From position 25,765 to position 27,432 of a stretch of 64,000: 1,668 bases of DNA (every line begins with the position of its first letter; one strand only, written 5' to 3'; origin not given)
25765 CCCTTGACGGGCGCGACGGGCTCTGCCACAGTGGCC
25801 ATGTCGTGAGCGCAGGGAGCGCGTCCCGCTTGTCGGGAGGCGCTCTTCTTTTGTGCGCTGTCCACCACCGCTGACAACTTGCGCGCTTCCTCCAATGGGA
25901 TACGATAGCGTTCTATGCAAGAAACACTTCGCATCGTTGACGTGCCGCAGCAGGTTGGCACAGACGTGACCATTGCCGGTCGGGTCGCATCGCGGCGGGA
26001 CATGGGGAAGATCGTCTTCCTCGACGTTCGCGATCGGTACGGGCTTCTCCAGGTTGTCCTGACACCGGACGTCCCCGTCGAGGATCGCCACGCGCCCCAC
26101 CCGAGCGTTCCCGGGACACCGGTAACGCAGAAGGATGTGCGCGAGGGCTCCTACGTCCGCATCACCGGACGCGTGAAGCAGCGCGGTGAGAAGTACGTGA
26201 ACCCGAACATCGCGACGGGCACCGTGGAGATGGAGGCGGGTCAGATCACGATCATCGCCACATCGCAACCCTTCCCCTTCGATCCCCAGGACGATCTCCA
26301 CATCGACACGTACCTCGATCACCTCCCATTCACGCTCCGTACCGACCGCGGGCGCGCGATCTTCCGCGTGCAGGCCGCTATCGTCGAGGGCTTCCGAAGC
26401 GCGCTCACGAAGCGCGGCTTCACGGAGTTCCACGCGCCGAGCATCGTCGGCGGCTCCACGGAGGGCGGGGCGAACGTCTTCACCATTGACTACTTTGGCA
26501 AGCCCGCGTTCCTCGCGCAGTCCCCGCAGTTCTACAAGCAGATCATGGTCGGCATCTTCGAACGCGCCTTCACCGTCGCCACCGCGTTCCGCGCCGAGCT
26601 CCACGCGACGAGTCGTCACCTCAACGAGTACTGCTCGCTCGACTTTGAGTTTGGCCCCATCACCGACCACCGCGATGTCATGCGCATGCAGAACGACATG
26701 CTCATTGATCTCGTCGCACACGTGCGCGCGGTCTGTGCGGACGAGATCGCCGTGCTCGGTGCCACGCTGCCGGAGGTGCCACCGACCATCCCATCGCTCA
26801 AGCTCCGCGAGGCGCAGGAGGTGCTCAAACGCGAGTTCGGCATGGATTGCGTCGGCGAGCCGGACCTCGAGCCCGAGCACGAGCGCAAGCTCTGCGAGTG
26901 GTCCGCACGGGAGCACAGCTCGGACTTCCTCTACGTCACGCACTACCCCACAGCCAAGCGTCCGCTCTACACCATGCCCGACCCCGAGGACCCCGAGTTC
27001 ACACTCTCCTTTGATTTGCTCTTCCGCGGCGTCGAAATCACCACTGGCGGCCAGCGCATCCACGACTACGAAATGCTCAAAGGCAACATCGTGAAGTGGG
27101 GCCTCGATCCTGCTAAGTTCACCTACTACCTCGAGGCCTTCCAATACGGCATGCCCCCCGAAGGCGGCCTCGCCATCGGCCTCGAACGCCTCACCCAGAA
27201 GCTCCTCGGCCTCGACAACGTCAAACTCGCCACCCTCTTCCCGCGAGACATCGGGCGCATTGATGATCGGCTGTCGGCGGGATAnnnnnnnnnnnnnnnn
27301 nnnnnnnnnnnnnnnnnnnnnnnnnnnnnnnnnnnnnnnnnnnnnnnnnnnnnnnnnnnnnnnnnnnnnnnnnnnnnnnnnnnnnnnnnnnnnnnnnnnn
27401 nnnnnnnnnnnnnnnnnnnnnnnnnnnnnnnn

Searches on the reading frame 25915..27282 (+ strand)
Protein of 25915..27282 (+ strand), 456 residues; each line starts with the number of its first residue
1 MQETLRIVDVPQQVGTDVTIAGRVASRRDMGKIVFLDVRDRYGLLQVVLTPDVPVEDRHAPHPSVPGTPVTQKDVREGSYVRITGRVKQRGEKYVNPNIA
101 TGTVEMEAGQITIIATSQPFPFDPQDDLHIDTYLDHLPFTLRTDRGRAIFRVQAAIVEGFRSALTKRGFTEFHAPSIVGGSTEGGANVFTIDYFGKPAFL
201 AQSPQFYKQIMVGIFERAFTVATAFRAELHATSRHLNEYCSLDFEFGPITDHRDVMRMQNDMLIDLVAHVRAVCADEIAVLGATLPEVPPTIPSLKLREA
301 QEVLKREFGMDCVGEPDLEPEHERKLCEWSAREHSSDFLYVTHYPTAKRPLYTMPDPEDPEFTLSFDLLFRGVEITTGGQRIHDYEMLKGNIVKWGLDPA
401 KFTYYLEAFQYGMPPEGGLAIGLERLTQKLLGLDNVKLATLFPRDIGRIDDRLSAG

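Call 75: search_protein_families(library=pfam, proteins=[window:25915-27282:+], max_evalue=0.01)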
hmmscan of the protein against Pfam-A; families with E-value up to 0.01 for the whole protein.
window:25915-27282:+ (456 aa): 2 families
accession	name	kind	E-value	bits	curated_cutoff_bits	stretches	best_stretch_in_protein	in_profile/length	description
PF00152.25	tRNA-synt_2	-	2.3e-69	234.3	25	1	136-445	8-307/308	tRNA synthetases class II (D, K and N)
PF01336.31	tRNA_anti-codon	-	6.2e-14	52.1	27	1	18-114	1-75/75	OB-fold nucleic acid binding domain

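Call 82: search_protein_families(library=ncbifam, proteins=[window:25915-27282:+], max_evalue=0.00001)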
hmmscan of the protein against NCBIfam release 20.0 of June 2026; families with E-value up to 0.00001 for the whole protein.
window:25915-27282:+ (456 aa): 17 families
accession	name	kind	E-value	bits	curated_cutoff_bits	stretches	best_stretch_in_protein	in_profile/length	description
NF003483.0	PRK05159.1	equivalog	1.1e-140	469.4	353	1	4-449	5-436/438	aspartate--tRNA(Asn) ligase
TIGR00458.1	aspS_nondisc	equivalog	1.1e-102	344.2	368.4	1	11-449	8-426/428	aspartate--tRNA(Asn) ligase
NF003037.0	PRK03932.1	equivalog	6e-63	213.4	414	1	10-449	11-449/451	asparagine--tRNA ligase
NF001750.0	PRK00476.1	equivalog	1e-58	199.1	443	2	12-273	15-268/590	aspartate--tRNA ligase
TIGR00457.1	asnS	equivalog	1.2e-57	195.8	342.6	1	8-449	9-453/455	asparagine--tRNA ligase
TIGR00459.1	aspS_bact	equivalog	1.5e-49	168.8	373.85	2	12-273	13-263/586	aspartate--tRNA ligase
NF005052.0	PRK06462.1-1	equivalog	1.4e-42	146.1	368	1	141-445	40-346/353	asparagine synthetase A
NF009460.0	PRK12820.1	equivalog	8.7e-31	106.8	1379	2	11-249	31-274/723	bifunctional aspartyl-tRNA synthetase/aspartyl/glutamyl-tRNA amidotransferase subunit C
NF001756.1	PRK00484.1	subfamily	3.8e-28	98.4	468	2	13-271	49-291/488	lysine--tRNA ligase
NF005054.0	PRK06462.1-4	equivalog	3.1e-27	95.5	309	1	141-446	16-312/318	asparagine synthetase A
TIGR00499.1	lysS_bact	equivalog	1.6e-24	86.4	427.6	1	14-278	52-301/496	lysine--tRNA ligase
NF002821.0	PRK02983.1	equivalog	8.4e-20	70.4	742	1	12-262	656-891/1102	bifunctional lysylphosphatidylglycerol synthetase/lysine--tRNA ligase LysX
NF009101.0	PRK12445.1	subfamily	5.5e-17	61.5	1026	1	141-270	175-305/505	lysine--tRNA ligase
TIGR00462.1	genX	equivalog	5.3e-11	42.5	286.9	1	153-437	4-299/304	EF-P lysine aminoacylase EpmA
NF005053.0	PRK06462.1-3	equivalog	1e-09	38.4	322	1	191-447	12-269/274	asparagine synthetase A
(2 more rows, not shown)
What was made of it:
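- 25915..27285 (+): Non-discriminating AspRS (aspartate-tRNA(Asn) ligase). It is the ancestral upstream neighbour of the gene-2-type gene, separated from it here by a low-GC island, the ATPase and gene 1. NCBIfam NF003483 469 bits against a 353-bit cut-off (call 82).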
